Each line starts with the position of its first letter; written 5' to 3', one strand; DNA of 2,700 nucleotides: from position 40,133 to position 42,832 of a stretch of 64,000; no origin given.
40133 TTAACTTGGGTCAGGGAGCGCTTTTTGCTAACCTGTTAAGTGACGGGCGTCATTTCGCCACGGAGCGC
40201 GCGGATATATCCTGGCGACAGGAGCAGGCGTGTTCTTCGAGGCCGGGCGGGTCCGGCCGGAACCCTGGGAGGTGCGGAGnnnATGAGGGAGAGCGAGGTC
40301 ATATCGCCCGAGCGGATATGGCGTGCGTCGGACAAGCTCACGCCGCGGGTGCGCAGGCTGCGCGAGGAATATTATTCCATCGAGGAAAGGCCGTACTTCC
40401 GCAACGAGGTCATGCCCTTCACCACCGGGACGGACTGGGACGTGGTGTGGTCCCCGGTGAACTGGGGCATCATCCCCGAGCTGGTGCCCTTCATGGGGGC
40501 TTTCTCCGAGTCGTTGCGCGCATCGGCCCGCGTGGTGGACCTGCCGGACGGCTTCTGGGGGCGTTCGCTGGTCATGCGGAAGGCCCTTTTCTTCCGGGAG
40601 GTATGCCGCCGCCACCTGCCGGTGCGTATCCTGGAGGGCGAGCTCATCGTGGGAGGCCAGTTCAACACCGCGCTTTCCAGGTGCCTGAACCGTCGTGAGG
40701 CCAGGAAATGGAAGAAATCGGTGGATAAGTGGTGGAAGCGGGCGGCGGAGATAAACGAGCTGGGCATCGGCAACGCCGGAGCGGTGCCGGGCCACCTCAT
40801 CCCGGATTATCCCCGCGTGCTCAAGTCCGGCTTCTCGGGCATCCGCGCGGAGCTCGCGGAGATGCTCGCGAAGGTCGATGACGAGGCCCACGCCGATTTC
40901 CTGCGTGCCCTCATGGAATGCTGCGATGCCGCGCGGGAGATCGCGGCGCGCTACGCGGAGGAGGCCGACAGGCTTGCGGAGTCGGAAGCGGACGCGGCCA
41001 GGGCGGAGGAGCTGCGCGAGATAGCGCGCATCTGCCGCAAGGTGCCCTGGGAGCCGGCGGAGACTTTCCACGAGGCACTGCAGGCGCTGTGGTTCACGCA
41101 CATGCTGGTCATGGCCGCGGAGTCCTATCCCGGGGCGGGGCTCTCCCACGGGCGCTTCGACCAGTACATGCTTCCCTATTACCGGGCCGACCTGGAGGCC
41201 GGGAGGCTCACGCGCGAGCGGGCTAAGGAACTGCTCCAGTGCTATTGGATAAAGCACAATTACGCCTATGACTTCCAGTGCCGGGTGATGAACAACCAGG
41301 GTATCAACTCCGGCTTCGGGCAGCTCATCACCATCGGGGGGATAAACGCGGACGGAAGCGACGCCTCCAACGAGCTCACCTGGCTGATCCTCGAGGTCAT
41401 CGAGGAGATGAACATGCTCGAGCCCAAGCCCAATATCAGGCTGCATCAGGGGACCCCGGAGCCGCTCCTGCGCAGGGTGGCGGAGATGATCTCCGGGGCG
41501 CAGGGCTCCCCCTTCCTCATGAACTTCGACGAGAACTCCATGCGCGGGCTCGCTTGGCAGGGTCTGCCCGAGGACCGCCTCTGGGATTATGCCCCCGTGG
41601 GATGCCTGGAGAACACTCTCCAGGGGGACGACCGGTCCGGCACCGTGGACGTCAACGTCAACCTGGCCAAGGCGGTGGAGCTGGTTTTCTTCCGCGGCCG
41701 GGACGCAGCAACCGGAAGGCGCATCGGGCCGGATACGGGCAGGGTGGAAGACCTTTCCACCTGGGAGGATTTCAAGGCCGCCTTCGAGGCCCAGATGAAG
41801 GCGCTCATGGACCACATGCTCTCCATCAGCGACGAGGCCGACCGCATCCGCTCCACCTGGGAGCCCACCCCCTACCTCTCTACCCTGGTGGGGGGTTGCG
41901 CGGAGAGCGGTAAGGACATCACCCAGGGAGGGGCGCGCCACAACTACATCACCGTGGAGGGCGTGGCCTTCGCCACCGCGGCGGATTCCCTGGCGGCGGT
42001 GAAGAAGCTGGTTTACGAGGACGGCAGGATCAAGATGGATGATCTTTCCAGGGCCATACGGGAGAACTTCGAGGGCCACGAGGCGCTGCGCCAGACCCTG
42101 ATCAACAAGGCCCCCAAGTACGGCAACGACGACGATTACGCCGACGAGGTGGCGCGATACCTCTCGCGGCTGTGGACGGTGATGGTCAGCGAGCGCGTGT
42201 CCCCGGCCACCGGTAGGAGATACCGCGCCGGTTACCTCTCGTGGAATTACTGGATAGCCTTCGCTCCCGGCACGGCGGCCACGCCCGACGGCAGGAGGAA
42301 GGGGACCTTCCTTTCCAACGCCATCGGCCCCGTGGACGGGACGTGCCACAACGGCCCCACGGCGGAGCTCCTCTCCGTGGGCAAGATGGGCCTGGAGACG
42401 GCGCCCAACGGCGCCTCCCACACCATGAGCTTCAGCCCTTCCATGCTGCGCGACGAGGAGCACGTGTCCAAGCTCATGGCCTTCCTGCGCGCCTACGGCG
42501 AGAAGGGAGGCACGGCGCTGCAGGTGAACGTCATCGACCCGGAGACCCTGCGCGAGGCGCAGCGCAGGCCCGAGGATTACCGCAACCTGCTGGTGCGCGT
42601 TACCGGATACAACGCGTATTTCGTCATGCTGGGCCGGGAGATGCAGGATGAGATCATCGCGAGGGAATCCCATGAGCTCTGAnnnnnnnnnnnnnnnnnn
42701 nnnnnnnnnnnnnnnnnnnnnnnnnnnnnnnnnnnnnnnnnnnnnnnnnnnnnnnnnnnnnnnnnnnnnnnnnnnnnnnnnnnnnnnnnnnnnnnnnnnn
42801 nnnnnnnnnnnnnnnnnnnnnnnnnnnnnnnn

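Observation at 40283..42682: GRE with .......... glycine loop, Cys-Leu-Glu catalytic loop, and no accessory subunit genes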

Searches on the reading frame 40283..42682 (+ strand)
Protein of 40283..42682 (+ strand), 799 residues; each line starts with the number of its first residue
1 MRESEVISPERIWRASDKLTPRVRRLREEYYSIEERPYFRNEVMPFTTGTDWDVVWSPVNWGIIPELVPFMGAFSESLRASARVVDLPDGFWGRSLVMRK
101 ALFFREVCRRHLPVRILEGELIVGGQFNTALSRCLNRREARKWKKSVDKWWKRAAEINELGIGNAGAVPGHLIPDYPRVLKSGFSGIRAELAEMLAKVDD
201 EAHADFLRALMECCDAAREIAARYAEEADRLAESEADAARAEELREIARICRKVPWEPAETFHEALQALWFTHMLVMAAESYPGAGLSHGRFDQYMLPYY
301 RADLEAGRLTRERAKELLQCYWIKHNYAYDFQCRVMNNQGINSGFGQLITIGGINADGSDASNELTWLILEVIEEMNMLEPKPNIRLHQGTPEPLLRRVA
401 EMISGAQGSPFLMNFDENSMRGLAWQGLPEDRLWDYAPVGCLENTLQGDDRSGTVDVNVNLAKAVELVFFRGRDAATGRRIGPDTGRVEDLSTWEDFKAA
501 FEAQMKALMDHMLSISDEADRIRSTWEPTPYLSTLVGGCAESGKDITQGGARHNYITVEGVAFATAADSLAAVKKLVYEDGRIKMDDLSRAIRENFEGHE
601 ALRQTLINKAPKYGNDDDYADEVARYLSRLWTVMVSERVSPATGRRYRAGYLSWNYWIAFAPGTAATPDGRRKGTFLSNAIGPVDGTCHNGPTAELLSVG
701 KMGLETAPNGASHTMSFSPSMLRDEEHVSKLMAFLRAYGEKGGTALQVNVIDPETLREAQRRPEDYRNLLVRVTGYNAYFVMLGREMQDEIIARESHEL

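Call 6: search_protein_families(library=pfam, proteins=[window:40283-42682:+])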
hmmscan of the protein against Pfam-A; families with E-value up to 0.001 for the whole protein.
window:40283-42682:+ (799 aa): 2 families
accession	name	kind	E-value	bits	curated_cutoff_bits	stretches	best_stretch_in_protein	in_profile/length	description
PF02901.20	PFL-like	-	6.1e-144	481.5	24.3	1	166-655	154-641/647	Pyruvate formate lyase-like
PF01228.26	Gly_radical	-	2.6e-26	92.7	22.2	1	679-781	3-106/106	Glycine radical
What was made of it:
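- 40283..42682 (+): Glycyl radical enzyme, 799 aa, member of an uncharacterised clade. Pfam PFL-like plus Gly_radical (call 6).
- On Glycyl radical enzyme superfamily (PFL-like): Pfam Gly_radical E 2.6e-26 (call 6).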

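Call 7: search_protein_families(library=ncbifam, proteins=[window:40283-42682:+])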
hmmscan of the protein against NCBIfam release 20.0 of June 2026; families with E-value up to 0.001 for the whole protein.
window:40283-42682:+ (799 aa): 12 families
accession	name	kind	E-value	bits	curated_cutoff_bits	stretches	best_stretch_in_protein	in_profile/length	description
TIGR01774.1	PFL2-3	subfamily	7e-153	510.7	678.2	1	167-799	153-786/786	formate C-acetyltransferase/glycerol dehydratase family glycyl radical enzyme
NF048011.1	SfplDhtHpsGDes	equivalog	4.2e-138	462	1000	1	173-798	187-820/821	(2S)-3-sulfopropanediol dehydratase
NF043068.1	glycl_HYPD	equivalog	3.8e-137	458.5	1100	1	168-797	152-782/784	trans-4-hydroxy-L-proline dehydratase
NF048009.1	SfplDhtHpfGKleb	equivalog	3.3e-129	432.3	1000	1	169-795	182-820/824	(2S)-3-sulfopropanediol dehydratase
TIGR04394.1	choline_CutC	equivalog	2.7e-116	390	1050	1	174-795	162-784/789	choline trimethylamine-lyase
NF007437.0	PRK09983.1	equivalog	3.1e-108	362.9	1109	1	158-799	143-765/765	formate C-acetyltransferase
NF033718.1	indole_decarb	equivalog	1.9e-91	307.6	1100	2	165-597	210-645/868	indoleacetate decarboxylase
NF033715.1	glycyl_HPDL_Lrg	equivalog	9.9e-78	261.9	1150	2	206-598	271-680/901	4-hydroxyphenylacetate decarboxylase large subunit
TIGR01255.1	pyr_form_ly_1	equivalog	7.1e-32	110.7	994.2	1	220-798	193-742/744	formate C-acetyltransferase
NF038360.1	rad_fix_GrcA3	exception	1.3e-18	66.8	158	1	725-798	3-76/78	autonomous glycyl radical cofactor GrcA3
NF008341.1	PRK11127.1-1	equivalog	5.3e-12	45.6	145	1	744-798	24-78/80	autonomous glycyl radical cofactor GrcA2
TIGR04365.1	spare_glycyl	equivalog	1.5e-09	38.2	170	1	741-795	67-121/126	autonomous glycyl radical cofactor GrcA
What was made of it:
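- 40283..42682 (+): Below all NCBIfam cut-offs (call 7).
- On PFL2/glycerol dehydratase subfamily (TIGR01774): 510.7 bits against a cut-off of 678.2 (call 7).
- On Choline TMA-lyase CutC: 390 bits against 1050 (call 7).
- On Hydroxyproline dehydratase HypD: 458.5 bits against 1100 (call 7).
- On Sulfonate C-S lyases (IslA, IseG, HpsG) and DHPS dehydratase HpfG: 462 and 432 bits against 1000 (call 7).
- On Pyruvate formate-lyase: 110.7 bits against 994.2 (call 7).
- Closest known: C-S lyases HpsG, IslA and IseG. Same: HpsG is the best NCBIfam equivalog hit, at 462 bits (call 7).
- Closest known: C-S lyases HpsG, IslA and IseG. Different: The score is below half the cut-off of 1000 (call 7).
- Closest known: Choline TMA-lyase CutC. 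Different: TIGR04394 scores 390 against a cut-off of 1050 (call 7).
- TIGR01255 scores 110.7 bits against a cut-off of 994 (call 7). The family is listed among the hits: IAD 308 bits and HPAD 262 bits (call 7). The clade falls below the cut-off even of the broad PFL2/GDH subfamily model TIGR01774: 510.7 against 678.2 bits (call 7).
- Tried and rejected: Every NCBIfam equivalog scores below half its cut-off and the TIGR01774 subfamily model also falls below its cut-off (call 7), so no existing name applies.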

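Call 8: search_solved_structures(query=window:40283-42679:+, max_evalue=0.001, show_alignments=2)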
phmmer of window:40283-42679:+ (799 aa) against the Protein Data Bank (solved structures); distinct sequences matched with E-value up to 0.001: 37.
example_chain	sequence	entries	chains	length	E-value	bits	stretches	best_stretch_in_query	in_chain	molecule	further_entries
9f3w_A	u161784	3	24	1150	2.5e-116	392.7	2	170-795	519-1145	Choline trimethylamine-lyase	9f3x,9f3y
1r8w_A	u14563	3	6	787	5.9e-115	388.2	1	169-797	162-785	glycerol dehydratase | B12-independent glycerol dehydratase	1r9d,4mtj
6vxc_A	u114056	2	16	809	4.9e-110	371.9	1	167-795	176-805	Trans-4-hydroxy-L-proline dehydratase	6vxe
5i2a_A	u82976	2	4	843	1.9e-108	366.7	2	169-596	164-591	Diol-dehydratase | Diol dehydratase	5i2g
5ymr_B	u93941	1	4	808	1.2e-104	354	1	173-798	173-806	Formate acetyltransferase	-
6lon_B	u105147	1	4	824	3.3e-104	352.6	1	172-797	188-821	PFL2/glycerol dehydratase family glycyl radical enzyme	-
9rco_A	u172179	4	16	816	2e-102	346.7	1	169-796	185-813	Glycyl radical protein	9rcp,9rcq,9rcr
2f3o_A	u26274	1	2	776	2.1e-102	346.6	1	170-796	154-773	pyruvate formate-lyase 2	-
5a0u_A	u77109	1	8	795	1.8e-100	340.2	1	170-795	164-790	CHOLINE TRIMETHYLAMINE LYASE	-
5a0z_A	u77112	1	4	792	1.9e-100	340.1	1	170-795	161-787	CHOLINE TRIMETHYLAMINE LYASE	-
8iof_A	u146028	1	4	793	4.2e-100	339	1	171-795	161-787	Benzylsuccinate synthase alpha subunit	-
7kq3_A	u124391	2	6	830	1.7e-99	337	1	173-798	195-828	Isethionate sulfite-lyase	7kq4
8id1_A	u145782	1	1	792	1.4e-97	330.6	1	138-797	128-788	Formate C-acetyltransferase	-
6xs4_A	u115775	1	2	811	5.9e-97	328.6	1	163-799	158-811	Formate C-acetyltransferase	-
8yjo_A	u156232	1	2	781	2e-94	320.3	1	161-799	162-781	Probable dehydratase PflD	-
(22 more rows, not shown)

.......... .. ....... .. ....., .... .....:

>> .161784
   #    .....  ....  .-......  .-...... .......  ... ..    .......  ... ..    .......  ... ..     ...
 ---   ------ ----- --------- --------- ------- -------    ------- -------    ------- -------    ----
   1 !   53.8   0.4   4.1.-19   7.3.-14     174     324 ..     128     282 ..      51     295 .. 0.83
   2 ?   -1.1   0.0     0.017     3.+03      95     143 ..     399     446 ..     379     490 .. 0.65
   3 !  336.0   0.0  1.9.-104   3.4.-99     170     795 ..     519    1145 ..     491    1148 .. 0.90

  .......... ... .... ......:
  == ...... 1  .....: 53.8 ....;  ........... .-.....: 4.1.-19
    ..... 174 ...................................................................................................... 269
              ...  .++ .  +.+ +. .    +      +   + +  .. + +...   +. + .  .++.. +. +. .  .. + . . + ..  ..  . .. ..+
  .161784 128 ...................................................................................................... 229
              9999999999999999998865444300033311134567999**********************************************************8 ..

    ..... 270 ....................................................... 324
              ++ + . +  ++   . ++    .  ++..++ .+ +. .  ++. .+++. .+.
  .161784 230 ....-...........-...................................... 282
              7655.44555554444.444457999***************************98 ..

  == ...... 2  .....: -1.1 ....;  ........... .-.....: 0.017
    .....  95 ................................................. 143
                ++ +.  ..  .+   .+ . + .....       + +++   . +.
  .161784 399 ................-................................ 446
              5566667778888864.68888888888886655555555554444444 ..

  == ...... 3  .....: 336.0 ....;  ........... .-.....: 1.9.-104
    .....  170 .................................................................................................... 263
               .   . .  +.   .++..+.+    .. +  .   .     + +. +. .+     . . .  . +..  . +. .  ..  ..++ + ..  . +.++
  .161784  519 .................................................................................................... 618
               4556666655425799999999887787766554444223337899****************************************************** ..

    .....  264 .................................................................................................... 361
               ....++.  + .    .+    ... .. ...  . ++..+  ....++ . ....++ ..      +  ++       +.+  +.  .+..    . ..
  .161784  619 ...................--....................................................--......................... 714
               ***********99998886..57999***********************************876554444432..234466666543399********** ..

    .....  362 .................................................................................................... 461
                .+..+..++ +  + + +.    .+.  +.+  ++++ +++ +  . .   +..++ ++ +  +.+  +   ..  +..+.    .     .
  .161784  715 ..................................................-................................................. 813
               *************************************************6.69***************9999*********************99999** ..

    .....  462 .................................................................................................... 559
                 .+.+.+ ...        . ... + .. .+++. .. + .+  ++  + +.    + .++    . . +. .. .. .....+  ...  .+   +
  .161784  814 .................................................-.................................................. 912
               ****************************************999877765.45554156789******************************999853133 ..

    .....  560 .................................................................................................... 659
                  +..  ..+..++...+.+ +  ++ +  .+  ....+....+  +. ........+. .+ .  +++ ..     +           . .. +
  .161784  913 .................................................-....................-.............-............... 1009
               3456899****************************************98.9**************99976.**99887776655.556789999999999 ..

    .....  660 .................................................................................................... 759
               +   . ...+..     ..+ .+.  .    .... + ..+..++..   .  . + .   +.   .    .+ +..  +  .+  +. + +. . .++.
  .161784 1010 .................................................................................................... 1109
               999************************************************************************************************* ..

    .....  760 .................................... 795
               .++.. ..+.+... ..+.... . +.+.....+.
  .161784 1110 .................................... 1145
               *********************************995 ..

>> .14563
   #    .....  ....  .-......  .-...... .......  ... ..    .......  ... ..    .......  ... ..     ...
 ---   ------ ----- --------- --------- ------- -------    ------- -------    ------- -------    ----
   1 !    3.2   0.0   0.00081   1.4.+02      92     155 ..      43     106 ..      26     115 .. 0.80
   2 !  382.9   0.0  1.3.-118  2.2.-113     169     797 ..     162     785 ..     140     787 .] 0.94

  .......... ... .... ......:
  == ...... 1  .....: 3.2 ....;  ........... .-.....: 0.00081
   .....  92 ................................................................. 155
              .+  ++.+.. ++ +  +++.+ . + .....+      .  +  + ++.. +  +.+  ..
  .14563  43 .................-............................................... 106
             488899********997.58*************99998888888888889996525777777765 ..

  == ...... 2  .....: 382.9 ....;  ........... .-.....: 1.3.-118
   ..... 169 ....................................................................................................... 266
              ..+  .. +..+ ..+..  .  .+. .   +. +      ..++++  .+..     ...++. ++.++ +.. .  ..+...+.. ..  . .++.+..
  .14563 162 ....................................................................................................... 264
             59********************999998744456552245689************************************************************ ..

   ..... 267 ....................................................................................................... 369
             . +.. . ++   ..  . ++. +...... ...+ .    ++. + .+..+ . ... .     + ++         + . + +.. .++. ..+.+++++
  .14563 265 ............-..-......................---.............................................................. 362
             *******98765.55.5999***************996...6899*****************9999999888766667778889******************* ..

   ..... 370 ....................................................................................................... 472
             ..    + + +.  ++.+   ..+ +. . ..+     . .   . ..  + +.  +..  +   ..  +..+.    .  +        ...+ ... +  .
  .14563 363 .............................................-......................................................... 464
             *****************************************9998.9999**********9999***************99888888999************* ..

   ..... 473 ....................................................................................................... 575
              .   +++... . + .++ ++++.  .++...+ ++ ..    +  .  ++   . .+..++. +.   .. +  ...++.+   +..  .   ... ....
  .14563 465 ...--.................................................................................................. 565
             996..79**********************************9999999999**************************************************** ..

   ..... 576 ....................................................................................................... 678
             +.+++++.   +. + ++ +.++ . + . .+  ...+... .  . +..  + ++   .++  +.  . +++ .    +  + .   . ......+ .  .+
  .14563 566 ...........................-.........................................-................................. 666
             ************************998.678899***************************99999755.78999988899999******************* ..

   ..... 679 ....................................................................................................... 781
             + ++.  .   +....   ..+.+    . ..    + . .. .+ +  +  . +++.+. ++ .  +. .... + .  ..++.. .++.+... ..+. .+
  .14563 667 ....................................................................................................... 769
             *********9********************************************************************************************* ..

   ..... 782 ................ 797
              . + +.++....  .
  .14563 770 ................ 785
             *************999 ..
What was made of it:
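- Closest known: Choline TMA-lyase CutC. Same: Top phmmer hit in the PDB, 393 bits (call 8).
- PDB phmmer bits: CutC 393, GDH 388, HypD 372, PD 367, IseG 354, HpsG 353 (call 8). Similarity to MasD and TutD is 242 and 212 bits, against 350-393 for eliminases (call 8).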

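Call 12: find_homologous_proteins(query=window:40283-42679:+, max_evalue=1e-30)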
Query window:40283-42679:+ (799 aa): 4098 proteins with E <= 1e-30 among 8000 candidates; the best 120 are listed.
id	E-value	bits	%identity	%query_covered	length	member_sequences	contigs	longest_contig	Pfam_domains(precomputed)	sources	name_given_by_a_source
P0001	0.0e+0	1807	97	100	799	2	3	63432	PF02901.21,PF01228.27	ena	-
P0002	0.0e+0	1723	91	100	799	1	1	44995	PF02901.21,PF01228.27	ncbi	-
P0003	0.0e+0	1697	90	100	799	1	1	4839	PF02901.21,PF01228.27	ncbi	-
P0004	0.0e+0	1696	90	100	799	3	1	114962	PF02901.21,PF01228.27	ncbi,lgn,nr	ncbi:MAG: hypothetical protein H5T74_11490 [Actinobacteria bacterium]|nr:hypothetical protein [Actin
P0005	0.0e+0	1579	83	100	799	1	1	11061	PF02901.21,PF01228.27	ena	-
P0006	0.0e+0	1572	82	100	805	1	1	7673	PF02901.21,PF01228.27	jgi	jgi:pyruvate formate-lyase/glycerol dehydratase family glycyl radical enzyme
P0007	0.0e+0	1562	82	100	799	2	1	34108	PF02901.21,PF01228.27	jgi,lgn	jgi:formate C-acetyltransferase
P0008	0.0e+0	1560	82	100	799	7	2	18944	PF02901.21,PF01228.27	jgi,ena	-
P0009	0.0e+0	1559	82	100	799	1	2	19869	PF02901.21,PF01228.27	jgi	-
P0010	0.0e+0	1557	81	100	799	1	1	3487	PF02901.21,PF01228.27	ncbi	-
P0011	0.0e+0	1556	81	100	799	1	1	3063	PF02901.21,PF01228.27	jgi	jgi:pyruvate formate-lyase/glycerol dehydratase family glycyl radical enzyme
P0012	0.0e+0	1556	80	100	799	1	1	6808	PF02901.21,PF01228.27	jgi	jgi:pyruvate formate-lyase/glycerol dehydratase family glycyl radical enzyme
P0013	0.0e+0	1556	82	100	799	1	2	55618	PF02901.21,PF01228.27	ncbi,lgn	-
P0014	0.0e+0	1554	81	100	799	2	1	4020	PF02901.21,PF01228.27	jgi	jgi:pyruvate formate-lyase/glycerol dehydratase family glycyl radical enzyme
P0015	0.0e+0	1554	81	100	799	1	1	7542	PF02901.21,PF01228.27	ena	-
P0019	0.0e+0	1537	81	100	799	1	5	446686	PF02901.21,PF01228.27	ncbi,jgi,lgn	jgi:trans-4-hydroxy-L-proline dehydratase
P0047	0.0e+0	1300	69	100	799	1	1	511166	PF02901.21,PF01228.27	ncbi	-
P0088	0.0e+0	1222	67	99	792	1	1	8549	PF02901.21,PF01228.27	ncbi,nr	ncbi:MAG: hypothetical protein K6U08_04530 [Firmicutes bacterium]|nr:hypothetical protein [Bacillota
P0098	0.0e+0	1218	66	100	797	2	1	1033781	PF02901.21,PF01228.27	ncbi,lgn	-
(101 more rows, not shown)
